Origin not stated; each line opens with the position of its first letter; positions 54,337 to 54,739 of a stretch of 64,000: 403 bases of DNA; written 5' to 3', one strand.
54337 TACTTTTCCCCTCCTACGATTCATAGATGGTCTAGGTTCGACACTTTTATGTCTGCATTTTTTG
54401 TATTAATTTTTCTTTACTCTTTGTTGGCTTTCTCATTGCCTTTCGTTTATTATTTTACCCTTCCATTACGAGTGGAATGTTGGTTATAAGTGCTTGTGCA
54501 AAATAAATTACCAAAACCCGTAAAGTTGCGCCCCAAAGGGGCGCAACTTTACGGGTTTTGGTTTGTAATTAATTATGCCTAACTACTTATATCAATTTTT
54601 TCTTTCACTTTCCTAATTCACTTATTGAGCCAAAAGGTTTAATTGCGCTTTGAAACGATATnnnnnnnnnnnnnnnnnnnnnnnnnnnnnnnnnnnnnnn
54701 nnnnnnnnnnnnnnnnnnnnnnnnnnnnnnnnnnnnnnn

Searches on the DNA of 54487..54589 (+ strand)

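Call 57: search_dna_similar(query=window:54487-54589:+, collection=plasmids, mode=distant, max_evalue=0.01, max_rows=20)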
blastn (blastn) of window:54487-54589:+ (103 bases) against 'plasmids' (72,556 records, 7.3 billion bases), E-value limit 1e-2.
Records with a match: 1; places in all: 1; records where one place covers at least 80% of the query: 0.
Best place of each record, by identity: 80-90% 1.
By first word of the organism name: Pseudanabaena 1.
By predicted mobility (MOB-suite, as given by PLSDB): non-mobilizable 1.
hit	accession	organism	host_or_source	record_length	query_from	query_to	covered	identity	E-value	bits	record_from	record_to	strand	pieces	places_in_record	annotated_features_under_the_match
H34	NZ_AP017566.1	Pseudanabaena sp. ABRG5-3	-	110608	27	79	51%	81.1%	1e-4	52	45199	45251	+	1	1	non-ribosomal peptide synthetase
